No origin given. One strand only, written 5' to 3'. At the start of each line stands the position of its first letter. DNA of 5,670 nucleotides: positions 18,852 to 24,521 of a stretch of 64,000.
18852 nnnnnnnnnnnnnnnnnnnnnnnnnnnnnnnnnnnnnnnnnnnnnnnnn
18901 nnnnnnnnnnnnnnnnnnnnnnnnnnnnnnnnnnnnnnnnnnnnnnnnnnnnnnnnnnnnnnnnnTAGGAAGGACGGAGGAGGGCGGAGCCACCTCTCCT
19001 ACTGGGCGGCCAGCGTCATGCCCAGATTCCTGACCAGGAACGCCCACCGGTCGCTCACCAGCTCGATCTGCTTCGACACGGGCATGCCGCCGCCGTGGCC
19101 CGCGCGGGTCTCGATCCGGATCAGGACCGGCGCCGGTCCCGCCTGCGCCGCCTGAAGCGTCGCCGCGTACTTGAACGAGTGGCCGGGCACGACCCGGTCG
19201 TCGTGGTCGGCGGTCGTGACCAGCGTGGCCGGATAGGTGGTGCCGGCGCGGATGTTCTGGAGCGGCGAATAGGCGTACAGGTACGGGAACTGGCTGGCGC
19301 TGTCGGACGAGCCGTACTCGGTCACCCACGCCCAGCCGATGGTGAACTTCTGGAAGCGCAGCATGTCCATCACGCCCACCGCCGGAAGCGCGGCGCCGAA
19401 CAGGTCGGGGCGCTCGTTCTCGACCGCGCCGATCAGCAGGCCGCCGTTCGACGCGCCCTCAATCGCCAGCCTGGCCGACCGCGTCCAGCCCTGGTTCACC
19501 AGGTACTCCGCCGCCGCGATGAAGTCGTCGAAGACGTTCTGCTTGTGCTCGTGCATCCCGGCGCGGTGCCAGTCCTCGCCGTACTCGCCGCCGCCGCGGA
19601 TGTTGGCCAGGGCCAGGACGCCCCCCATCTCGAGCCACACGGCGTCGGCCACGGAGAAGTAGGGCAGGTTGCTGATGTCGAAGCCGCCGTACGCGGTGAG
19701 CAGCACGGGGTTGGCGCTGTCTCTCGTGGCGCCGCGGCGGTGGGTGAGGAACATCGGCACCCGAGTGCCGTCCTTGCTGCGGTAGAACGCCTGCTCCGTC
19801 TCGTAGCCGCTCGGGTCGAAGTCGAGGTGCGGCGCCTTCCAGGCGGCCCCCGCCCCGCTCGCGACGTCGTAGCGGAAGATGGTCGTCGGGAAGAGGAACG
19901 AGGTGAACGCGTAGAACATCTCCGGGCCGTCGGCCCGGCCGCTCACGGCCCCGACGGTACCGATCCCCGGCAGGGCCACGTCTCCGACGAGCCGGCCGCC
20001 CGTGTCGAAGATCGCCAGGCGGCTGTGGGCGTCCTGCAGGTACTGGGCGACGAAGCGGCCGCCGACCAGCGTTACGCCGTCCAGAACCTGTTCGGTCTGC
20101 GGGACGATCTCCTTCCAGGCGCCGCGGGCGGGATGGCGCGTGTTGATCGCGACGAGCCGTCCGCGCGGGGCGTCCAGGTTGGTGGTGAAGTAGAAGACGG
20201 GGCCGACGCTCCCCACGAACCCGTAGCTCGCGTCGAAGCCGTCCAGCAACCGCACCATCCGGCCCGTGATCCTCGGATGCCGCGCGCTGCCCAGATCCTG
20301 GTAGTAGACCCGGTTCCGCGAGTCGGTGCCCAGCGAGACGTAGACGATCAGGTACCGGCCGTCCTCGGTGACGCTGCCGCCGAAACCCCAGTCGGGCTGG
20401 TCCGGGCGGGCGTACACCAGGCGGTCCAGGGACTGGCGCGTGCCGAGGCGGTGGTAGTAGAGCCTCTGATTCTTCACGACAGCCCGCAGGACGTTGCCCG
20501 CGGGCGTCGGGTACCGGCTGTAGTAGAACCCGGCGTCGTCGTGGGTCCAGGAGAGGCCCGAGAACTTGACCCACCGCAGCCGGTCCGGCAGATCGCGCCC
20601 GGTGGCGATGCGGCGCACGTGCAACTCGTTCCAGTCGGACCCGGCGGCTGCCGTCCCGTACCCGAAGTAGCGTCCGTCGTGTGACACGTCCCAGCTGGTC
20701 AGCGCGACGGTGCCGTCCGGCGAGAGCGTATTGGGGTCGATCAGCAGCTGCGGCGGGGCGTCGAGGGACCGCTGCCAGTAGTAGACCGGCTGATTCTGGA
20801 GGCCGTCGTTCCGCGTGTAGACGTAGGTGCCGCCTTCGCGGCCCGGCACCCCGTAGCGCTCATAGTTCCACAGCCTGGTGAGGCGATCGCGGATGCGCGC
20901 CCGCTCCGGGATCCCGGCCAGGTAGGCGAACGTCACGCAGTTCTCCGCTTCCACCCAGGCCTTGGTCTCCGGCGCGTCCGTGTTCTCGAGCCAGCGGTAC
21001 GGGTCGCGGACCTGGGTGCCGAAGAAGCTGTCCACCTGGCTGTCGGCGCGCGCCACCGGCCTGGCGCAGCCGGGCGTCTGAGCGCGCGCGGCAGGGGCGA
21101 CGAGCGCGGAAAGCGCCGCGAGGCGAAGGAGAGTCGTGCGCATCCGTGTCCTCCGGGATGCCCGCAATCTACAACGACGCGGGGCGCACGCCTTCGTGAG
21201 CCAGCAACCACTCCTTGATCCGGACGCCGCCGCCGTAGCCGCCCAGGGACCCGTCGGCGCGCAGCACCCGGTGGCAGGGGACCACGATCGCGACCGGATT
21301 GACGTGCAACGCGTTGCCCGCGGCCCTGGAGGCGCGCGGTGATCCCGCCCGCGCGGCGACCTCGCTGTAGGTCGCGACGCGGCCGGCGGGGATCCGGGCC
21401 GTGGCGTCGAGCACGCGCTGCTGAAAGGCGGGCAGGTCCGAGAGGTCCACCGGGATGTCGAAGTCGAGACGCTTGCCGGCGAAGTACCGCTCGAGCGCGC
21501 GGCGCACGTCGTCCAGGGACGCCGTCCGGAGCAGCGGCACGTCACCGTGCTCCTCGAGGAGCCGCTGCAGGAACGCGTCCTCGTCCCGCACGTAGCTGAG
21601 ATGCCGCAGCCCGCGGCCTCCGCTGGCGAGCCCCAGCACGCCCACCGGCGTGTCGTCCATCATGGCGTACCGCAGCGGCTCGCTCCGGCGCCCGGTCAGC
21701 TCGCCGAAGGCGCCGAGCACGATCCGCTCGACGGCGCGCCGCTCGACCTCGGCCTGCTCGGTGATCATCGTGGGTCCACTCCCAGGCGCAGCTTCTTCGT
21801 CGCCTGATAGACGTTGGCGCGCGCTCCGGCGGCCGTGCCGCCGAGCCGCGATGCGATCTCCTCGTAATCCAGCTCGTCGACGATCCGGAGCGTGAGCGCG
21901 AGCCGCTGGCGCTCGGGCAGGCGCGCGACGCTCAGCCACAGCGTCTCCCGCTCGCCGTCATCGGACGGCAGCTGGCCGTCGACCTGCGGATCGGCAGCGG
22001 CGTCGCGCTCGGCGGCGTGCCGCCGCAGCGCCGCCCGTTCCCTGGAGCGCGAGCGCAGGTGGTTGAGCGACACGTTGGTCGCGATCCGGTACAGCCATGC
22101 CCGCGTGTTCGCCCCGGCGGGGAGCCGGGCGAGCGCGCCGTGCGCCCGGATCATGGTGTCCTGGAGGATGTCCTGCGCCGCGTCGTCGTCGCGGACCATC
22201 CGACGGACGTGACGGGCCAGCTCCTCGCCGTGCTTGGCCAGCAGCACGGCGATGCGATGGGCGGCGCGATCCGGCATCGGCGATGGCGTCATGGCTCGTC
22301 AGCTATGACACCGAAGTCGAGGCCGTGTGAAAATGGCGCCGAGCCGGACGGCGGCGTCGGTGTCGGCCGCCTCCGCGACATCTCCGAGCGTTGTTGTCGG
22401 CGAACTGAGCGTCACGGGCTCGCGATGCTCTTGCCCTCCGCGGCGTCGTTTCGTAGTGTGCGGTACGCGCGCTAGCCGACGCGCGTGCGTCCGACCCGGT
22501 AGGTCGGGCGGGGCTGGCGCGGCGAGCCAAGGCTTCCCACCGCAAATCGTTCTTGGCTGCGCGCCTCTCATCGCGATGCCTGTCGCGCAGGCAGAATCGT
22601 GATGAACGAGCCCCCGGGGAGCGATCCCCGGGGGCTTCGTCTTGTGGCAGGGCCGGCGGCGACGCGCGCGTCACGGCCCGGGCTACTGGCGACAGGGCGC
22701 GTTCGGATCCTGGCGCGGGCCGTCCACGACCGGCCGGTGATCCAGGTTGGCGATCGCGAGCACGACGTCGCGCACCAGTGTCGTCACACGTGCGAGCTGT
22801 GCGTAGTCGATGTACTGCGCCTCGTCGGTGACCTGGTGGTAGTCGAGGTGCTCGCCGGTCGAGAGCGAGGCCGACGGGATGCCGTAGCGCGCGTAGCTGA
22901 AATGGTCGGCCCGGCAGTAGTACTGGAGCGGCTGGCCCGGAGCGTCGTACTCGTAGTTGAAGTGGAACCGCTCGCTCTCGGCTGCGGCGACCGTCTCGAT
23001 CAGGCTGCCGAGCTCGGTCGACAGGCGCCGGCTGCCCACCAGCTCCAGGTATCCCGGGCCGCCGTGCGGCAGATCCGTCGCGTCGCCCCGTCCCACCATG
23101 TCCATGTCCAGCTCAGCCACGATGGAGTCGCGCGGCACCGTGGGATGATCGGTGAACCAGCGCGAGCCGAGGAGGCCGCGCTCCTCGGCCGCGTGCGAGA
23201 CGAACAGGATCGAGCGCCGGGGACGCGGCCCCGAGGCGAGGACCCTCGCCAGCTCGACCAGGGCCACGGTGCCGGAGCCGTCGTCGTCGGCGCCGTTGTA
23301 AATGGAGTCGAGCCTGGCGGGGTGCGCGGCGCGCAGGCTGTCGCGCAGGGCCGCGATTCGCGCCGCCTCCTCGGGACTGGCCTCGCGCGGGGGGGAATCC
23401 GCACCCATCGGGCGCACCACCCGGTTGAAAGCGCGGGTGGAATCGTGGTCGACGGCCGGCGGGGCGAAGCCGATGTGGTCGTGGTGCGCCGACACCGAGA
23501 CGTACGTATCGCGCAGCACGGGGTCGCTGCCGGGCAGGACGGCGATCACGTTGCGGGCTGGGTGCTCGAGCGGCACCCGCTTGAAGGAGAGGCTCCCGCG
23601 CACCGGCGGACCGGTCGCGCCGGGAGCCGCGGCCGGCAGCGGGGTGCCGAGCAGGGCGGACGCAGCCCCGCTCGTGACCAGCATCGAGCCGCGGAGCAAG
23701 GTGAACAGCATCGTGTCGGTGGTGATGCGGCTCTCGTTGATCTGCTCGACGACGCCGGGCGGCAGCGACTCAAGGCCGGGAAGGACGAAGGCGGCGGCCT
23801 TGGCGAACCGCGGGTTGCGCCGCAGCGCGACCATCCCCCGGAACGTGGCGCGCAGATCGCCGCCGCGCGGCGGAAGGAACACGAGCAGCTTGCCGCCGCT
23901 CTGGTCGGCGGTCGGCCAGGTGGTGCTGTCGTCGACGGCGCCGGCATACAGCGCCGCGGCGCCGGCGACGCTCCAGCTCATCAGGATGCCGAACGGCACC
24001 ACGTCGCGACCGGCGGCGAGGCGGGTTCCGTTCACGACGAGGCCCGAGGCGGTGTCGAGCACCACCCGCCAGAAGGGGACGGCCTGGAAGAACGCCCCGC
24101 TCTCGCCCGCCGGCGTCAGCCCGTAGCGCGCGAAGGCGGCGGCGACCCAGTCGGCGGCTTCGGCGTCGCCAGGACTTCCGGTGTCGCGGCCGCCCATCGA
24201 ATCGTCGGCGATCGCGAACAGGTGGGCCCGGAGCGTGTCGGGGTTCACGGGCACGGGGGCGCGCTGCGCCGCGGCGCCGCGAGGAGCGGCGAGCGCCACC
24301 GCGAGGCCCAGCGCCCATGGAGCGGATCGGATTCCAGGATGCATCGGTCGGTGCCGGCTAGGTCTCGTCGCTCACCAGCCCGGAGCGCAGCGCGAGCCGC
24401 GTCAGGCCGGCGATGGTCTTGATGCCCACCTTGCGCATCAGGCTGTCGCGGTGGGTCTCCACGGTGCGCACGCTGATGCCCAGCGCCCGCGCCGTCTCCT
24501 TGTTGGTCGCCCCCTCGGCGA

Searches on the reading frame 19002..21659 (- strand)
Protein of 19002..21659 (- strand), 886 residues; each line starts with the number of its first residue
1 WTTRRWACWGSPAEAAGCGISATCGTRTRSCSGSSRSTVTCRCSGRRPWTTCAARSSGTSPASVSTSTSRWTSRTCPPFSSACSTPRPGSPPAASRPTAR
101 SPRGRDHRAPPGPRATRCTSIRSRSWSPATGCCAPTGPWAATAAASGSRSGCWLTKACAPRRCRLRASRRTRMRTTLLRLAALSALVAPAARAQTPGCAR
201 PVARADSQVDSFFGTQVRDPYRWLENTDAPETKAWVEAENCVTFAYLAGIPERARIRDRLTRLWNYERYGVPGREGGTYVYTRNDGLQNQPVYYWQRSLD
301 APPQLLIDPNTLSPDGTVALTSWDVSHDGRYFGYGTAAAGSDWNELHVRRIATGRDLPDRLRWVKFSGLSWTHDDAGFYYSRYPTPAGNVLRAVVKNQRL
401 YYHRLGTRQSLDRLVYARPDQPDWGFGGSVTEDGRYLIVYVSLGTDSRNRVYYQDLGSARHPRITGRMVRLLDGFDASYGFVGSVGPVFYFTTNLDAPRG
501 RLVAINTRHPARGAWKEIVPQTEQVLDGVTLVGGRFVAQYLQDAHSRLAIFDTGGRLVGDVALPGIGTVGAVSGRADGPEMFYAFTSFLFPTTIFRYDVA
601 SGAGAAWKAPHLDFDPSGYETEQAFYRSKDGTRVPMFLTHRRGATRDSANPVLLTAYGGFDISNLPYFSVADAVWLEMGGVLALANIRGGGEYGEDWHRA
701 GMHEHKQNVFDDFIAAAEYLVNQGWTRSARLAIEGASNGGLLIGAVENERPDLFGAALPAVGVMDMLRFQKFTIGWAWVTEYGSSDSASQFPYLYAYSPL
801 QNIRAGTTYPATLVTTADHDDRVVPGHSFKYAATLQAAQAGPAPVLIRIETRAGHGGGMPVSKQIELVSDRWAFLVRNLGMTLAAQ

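Call 72: search_protein_families(library=ncbifam, proteins=[window:19002-21659:-], max_evalue=0.00001)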
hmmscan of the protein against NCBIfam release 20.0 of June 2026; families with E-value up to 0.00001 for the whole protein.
window:19002-21659:- (886 aa): 1 family
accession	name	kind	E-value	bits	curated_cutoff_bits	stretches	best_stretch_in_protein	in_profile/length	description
NF007511.0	PRK10115.1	equivalog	3.4e-50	171.2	1313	1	346-884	155-681/686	oligopeptidase B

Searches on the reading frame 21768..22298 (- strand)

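Call 72: search_protein_families(library=ncbifam, proteins=[window:21768-22298:-], max_evalue=0.00001)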
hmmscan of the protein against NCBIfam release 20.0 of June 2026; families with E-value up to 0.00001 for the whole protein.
window:21768-22298:- (177 aa): 67 families (the best 25 are shown)
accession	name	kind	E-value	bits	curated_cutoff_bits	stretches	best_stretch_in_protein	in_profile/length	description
NF058625.1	sigma_PG0214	equivalog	1e-22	80.7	130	1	25-171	15-158/170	GFO_1088 family ECF-type sigma factor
NF008888.0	PRK11922.1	equivalog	1.2e-22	80.7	204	1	13-174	29-196/231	RNA polymerase sigma factor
TIGR02989.1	Sig-70_gvs1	subfamily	2.9e-22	79.3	124.55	1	17-171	4-155/158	RNA polymerase sigma-70 factor, Rhodopirellula/Verrucomicrobium family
TIGR02983.1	SigE-fam_strep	subfamily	3.1e-21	76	141.55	1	16-171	8-155/162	SigE family RNA polymerase sigma factor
NF009166.1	PRK12513.1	equivalog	1.9e-20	73.4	206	1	17-171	25-183/193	RNA polymerase sigma factor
TIGR02959.1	SigZ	equivalog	4.4e-20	72.2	168.65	1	22-171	3-145/170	RNA polymerase sigma factor SigZ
TIGR02939.1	RpoE_Sigma70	equivalog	8.8e-20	71.5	236.15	1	16-169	22-181/190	RNA polymerase sigma factor RpoE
TIGR02985.1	Sig70_bacteroi1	subfamily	1.1e-19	71.3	126.4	1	23-171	10-159/162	RNA polymerase sigma-70 factor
NF006089.0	PRK08241.1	subfamily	1.5e-19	70.3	240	1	11-170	19-200/343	RNA polymerase subunit sigma-70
TIGR02937.1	sigma70-ECF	superfamily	1.9e-19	69.9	42.9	1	17-171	4-162/165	sigma-70 family RNA polymerase sigma factor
NF007215.0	PRK09637.1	equivalog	1.5e-18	67.5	212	1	18-171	5-151/181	RNA polymerase sigma factor SigZ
TIGR02960.1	SigX5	hypoth_equivalog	2.4e-18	66.4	264.75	1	16-103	7-94/322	RNA polymerase sigma-70 factor, TIGR02960 family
TIGR02950.1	SigM_subfam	subfamily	4.2e-18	65.7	147.95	1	19-171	5-155/159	RNA polymerase sigma factor, SigM family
NF007216.0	PRK09638.1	equivalog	6.4e-17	61.9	194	1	16-173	20-173/180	RNA polymerase sigma factor SigY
NF004113.0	PRK05602.1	equivalog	1.2e-16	60.9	208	1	12-153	43-180/211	RNA polymerase sigma factor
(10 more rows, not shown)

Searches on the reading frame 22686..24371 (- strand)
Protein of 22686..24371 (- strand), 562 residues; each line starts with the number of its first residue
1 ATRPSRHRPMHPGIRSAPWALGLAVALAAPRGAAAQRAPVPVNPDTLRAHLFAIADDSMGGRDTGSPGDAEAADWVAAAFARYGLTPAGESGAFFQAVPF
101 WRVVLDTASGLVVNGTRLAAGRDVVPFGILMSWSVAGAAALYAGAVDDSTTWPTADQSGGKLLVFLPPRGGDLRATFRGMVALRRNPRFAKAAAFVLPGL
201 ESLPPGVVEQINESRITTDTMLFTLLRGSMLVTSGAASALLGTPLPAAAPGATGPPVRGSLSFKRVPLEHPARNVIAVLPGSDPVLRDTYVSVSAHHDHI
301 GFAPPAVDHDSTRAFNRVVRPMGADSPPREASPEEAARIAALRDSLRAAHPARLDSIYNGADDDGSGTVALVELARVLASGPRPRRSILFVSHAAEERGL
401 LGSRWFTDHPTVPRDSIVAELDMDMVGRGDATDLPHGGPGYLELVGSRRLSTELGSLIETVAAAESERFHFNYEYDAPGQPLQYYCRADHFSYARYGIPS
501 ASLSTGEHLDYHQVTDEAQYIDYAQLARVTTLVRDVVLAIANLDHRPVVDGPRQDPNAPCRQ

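Call 72: search_protein_families(library=ncbifam, proteins=[window:22686-24371:-], max_evalue=0.00001)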
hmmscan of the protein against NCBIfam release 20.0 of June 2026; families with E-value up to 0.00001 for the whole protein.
window:22686-24371:- (562 aa): 1 family
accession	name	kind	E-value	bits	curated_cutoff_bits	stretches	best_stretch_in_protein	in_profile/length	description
NF045908.1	AminopepLapALeg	equivalog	1.3e-10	40.7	600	1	349-430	211-294/396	aminopeptidase LapA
